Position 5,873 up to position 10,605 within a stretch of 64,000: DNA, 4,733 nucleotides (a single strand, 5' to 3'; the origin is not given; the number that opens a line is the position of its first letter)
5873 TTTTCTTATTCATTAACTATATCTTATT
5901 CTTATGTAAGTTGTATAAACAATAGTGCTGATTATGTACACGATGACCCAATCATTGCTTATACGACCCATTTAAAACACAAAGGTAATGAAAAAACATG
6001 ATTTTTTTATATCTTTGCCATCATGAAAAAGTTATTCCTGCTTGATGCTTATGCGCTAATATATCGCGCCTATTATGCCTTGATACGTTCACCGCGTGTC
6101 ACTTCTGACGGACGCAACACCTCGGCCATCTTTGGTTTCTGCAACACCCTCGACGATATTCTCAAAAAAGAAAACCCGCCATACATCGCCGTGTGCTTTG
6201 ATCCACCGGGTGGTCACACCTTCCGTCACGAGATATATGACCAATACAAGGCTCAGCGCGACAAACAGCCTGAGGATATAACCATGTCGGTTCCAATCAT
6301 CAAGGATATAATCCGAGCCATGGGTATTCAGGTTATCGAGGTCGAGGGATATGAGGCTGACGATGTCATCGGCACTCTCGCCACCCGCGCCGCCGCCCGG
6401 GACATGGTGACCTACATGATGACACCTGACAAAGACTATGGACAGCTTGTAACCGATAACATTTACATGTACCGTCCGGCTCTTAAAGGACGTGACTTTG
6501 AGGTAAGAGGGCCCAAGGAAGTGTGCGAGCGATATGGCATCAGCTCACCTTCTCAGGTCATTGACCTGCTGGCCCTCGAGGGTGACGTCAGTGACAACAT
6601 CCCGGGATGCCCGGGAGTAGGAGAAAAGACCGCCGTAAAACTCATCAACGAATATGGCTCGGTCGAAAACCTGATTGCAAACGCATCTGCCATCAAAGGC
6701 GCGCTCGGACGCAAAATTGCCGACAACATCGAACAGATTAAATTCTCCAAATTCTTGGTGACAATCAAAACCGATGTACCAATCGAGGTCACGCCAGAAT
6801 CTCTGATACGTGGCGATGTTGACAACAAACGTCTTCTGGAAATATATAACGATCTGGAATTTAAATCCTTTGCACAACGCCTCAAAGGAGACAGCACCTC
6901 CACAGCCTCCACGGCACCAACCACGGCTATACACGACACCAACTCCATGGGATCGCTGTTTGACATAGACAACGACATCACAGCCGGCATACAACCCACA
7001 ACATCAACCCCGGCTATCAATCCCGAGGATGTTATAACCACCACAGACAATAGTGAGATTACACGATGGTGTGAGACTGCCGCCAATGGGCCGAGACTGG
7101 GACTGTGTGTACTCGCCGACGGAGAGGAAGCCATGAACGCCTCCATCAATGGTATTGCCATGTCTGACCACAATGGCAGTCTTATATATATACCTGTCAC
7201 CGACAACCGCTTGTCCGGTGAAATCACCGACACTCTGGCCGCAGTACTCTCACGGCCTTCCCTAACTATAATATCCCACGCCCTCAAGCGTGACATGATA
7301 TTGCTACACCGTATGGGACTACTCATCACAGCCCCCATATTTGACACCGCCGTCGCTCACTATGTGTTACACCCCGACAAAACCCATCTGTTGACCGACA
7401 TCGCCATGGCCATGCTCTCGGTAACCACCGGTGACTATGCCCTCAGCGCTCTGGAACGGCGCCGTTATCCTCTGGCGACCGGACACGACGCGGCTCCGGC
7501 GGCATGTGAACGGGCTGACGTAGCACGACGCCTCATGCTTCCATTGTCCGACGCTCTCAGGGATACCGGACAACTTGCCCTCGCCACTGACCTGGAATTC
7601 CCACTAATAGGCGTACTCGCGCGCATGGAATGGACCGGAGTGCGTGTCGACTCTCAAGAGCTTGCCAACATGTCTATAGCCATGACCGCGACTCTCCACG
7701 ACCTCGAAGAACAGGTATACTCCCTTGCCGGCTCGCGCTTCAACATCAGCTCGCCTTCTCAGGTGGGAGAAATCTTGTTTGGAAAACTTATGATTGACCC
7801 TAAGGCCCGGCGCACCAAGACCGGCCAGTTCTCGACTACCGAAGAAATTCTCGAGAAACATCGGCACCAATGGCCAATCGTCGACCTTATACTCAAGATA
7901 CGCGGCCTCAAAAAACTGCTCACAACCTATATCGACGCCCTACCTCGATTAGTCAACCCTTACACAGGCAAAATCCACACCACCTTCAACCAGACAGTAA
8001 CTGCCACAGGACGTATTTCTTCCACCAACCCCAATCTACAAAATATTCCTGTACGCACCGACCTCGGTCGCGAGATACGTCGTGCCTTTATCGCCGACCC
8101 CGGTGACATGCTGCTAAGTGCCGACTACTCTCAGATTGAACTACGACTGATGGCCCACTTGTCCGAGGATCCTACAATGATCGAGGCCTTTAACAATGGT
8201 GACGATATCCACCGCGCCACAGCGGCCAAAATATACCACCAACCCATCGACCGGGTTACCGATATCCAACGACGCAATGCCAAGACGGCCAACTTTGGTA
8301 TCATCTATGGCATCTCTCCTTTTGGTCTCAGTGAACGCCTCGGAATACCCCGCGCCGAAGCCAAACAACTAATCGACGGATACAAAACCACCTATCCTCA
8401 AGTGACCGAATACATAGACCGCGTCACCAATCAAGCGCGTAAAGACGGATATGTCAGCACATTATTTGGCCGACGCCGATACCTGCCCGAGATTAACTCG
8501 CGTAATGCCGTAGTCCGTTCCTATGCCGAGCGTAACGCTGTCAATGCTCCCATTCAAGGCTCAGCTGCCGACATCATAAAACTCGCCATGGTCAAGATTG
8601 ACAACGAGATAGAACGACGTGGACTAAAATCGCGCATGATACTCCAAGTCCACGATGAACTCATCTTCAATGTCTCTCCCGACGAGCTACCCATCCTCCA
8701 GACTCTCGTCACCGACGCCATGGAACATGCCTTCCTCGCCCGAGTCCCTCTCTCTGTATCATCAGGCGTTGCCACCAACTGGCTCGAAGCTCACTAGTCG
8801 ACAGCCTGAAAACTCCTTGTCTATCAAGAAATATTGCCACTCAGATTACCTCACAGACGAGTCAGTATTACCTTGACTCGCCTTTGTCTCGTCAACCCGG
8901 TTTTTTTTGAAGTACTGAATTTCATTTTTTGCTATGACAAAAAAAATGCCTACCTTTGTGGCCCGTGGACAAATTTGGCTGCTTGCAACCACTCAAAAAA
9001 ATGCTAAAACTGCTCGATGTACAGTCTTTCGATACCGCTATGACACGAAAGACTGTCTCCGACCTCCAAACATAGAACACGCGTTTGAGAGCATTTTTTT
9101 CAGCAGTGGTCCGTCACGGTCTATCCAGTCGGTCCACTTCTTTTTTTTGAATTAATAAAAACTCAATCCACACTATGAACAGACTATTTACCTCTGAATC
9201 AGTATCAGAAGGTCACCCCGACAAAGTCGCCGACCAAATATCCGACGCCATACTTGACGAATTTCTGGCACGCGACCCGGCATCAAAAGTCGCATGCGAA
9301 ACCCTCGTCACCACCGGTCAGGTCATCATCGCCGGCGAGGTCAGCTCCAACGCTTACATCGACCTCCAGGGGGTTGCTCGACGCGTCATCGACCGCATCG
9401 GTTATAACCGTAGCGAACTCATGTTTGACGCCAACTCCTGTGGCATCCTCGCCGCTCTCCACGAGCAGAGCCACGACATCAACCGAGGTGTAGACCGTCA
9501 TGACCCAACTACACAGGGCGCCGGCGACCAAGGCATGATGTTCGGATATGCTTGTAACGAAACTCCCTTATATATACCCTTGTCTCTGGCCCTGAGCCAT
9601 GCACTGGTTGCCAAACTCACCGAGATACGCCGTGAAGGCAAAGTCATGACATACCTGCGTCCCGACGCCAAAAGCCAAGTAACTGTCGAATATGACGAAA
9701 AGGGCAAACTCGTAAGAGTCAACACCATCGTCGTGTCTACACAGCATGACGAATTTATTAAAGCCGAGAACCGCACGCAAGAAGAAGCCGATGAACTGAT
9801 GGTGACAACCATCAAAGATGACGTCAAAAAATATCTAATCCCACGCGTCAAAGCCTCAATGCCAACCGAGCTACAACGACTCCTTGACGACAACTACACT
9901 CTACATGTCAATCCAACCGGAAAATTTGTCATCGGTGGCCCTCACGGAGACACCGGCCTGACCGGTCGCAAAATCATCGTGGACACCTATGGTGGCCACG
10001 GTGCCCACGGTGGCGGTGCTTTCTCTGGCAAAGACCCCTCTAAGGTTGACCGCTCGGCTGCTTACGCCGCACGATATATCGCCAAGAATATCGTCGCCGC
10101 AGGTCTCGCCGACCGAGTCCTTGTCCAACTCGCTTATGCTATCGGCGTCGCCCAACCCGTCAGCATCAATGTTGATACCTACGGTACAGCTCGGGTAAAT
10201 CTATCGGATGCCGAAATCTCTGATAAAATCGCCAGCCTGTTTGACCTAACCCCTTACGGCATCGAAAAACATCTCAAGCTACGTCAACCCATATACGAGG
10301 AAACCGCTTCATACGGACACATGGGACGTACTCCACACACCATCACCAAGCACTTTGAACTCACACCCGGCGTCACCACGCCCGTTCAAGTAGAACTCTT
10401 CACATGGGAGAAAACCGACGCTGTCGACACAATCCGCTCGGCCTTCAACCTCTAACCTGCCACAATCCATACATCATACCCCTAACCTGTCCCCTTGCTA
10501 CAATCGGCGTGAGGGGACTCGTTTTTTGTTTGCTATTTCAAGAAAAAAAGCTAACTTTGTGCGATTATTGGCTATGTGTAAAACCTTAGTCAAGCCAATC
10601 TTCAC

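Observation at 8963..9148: SAM-II-like riboswitch wired to an intrinsic terminator upstream of metK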

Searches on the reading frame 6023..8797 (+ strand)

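Call 7: search_protein_families(library=pfam, proteins=[window:6023-8797:+])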
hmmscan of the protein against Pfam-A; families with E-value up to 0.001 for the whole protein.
window:6023-8797:+ (924 aa): 5 families
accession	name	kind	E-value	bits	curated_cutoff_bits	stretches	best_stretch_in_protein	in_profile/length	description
PF00476.26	DNA_pol_A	-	8.6e-158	525.7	34.3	1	545-922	2-381/381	DNA polymerase family A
PF02739.22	5_3_exonuc_N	-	1.4e-56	191.2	34.3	1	3-172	1-164/164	5'-3' exonuclease, N-terminal resolvase-like domain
PF01367.25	5_3_exonuc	-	3.7e-32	111.1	40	1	175-268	2-96/97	5'-3' exonuclease, C-terminal SAM fold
PF01612.26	DNA_pol_A_exo1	-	5.7e-09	36.4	23.6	1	339-469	3-132/173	3'-5' exonuclease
PF22619.2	DNA_polI_exo1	-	0.00018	21.8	27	1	366-461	6-97/140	DNA polymerase I, ribonuclease H-like domain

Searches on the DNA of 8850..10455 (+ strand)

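Call 4: search_rna_families(source=window, start=8850, end=9200, threshold=evalue, max_evalue=10, show_alignments=4)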
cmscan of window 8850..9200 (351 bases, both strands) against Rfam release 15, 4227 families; matches with E-value up to 10: 3.
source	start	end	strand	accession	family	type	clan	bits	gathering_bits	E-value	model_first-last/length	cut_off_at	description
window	8959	9017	+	RF01726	SAM-II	Cis-reg; riboswitch;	-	54.9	44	4.8e-10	1-60/60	no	SAM-II riboswitch aptamer (SAM-II long loop)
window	8955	9028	+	RF00521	SAM_alpha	Cis-reg; riboswitch;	-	14.7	36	0.64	1-79/79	no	Alpha-proteobacteria SAM riboswitch aptamer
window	8850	8899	-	RF01294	snoU89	Gene; snRNA; snoRNA; HACA-box;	CL00082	8.6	44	2.3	1-51/270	3'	Small nucleolar RNA U89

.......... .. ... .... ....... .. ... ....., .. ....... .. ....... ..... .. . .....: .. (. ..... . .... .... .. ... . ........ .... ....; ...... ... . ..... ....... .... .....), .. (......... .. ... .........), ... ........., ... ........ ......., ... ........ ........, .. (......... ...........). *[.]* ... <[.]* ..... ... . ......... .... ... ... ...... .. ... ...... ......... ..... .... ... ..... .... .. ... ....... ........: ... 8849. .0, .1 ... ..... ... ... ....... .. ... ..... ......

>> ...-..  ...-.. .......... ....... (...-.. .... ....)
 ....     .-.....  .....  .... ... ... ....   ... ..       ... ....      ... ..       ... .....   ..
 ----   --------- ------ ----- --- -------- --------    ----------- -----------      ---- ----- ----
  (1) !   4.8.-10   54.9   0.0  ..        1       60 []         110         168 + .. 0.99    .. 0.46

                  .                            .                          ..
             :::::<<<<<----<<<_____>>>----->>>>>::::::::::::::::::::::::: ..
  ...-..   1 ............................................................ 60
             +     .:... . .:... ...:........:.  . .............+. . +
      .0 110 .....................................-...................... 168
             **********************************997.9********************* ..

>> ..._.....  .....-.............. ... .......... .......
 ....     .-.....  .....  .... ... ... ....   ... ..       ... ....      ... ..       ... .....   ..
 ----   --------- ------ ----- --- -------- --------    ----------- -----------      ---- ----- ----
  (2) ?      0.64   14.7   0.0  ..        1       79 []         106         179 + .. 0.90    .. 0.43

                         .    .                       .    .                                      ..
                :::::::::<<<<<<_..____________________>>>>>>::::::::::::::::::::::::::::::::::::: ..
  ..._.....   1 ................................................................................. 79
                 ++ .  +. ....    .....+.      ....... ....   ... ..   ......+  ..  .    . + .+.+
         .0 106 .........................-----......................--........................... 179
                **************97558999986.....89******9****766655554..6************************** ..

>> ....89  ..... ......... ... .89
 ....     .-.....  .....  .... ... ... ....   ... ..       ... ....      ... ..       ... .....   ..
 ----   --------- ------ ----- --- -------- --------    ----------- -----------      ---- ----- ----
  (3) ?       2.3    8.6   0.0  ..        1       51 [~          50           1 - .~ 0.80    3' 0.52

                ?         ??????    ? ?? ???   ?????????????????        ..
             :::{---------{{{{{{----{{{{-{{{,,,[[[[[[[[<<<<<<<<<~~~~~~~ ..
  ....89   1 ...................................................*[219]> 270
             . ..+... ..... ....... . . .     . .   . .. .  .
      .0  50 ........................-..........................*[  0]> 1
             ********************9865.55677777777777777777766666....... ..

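Call 57: search_rna_families(sources=[L192, L194, L195, L196, L199, L200, L203, L187, L188, L009, L155, L158, L118, L088, L058, L064, L002, L022, L072, L150], threshold=gathering)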
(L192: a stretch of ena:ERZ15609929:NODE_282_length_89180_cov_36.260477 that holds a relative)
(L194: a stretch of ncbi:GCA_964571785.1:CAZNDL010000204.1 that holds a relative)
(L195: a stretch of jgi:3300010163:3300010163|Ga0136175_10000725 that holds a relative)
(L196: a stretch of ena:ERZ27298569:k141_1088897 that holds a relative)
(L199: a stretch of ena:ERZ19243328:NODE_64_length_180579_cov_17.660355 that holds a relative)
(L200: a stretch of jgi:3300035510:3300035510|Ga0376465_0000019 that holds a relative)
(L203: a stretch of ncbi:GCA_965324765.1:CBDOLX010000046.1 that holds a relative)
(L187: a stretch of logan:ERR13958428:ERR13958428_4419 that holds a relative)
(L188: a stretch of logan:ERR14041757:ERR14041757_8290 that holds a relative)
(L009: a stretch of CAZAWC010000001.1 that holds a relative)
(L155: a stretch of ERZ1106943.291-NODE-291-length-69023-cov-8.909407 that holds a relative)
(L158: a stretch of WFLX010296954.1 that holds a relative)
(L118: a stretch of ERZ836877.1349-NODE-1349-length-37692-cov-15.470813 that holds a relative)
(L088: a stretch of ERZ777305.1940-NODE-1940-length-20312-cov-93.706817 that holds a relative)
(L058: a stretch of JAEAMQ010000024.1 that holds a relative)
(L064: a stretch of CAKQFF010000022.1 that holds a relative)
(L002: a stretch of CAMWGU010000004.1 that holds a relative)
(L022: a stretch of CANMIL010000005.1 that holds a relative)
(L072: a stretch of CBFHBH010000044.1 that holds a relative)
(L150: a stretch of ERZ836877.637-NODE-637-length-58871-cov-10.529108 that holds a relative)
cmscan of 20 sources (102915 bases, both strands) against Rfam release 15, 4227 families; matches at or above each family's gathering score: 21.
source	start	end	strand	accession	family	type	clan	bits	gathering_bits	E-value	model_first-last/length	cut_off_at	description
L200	336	409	+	RF00005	tRNA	Gene; tRNA;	CL00001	68.6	29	1.2e-12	1-71/71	no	tRNA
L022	1380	1438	+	RF01726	SAM-II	Cis-reg; riboswitch;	-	66.9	44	1.6e-10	1-60/60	no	SAM-II riboswitch aptamer (SAM-II long loop)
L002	1348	1407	+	RF01726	SAM-II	Cis-reg; riboswitch;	-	62.4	44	2.1e-09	1-60/60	no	SAM-II riboswitch aptamer (SAM-II long loop)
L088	708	766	-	RF01726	SAM-II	Cis-reg; riboswitch;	-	62.1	44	2.4e-09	1-60/60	no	SAM-II riboswitch aptamer (SAM-II long loop)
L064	1036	1094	+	RF01726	SAM-II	Cis-reg; riboswitch;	-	61.8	44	2.9e-09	1-60/60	no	SAM-II riboswitch aptamer (SAM-II long loop)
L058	1385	1443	+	RF01726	SAM-II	Cis-reg; riboswitch;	-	61.4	44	3.7e-09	1-60/60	no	SAM-II riboswitch aptamer (SAM-II long loop)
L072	1031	1090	+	RF01726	SAM-II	Cis-reg; riboswitch;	-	61.4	44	3.7e-09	1-60/60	no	SAM-II riboswitch aptamer (SAM-II long loop)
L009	1160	1218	+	RF01726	SAM-II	Cis-reg; riboswitch;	-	61.2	44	4e-09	1-60/60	no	SAM-II riboswitch aptamer (SAM-II long loop)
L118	4149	4210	+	RF01726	SAM-II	Cis-reg; riboswitch;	-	60.5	44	5.9e-09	1-60/60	no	SAM-II riboswitch aptamer (SAM-II long loop)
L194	1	59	+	RF01726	SAM-II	Cis-reg; riboswitch;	-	60.4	44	6.3e-09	1-60/60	no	SAM-II riboswitch aptamer (SAM-II long loop)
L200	530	588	+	RF01726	SAM-II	Cis-reg; riboswitch;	-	59.5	44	1.1e-08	1-60/60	no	SAM-II riboswitch aptamer (SAM-II long loop)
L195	843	901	+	RF01726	SAM-II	Cis-reg; riboswitch;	-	57.2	44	4e-08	1-60/60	no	SAM-II riboswitch aptamer (SAM-II long loop)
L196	300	358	+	RF01726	SAM-II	Cis-reg; riboswitch;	-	57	44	4.4e-08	1-60/60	no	SAM-II riboswitch aptamer (SAM-II long loop)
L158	265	323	+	RF01726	SAM-II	Cis-reg; riboswitch;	-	56.5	44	5.9e-08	1-60/60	no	SAM-II riboswitch aptamer (SAM-II long loop)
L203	474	532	+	RF01726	SAM-II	Cis-reg; riboswitch;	-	56.3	44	6.4e-08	1-60/60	no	SAM-II riboswitch aptamer (SAM-II long loop)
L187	984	1042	+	RF01726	SAM-II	Cis-reg; riboswitch;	-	54.6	44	1.7e-07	1-60/60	no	SAM-II riboswitch aptamer (SAM-II long loop)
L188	985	1043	+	RF01726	SAM-II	Cis-reg; riboswitch;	-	54.6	44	1.7e-07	1-60/60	no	SAM-II riboswitch aptamer (SAM-II long loop)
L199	539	597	+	RF01726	SAM-II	Cis-reg; riboswitch;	-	54.5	44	1.8e-07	1-60/60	no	SAM-II riboswitch aptamer (SAM-II long loop)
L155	7909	7967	+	RF01726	SAM-II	Cis-reg; riboswitch;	-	54.5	44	1.8e-07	1-60/60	no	SAM-II riboswitch aptamer (SAM-II long loop)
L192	1195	1253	+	RF01726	SAM-II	Cis-reg; riboswitch;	-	52.7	44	4.8e-07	1-60/60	no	SAM-II riboswitch aptamer (SAM-II long loop)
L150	2788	2879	-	RF01726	SAM-II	Cis-reg; riboswitch;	-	45.2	44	3.5e-05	1-60/60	no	SAM-II riboswitch aptamer (SAM-II long loop)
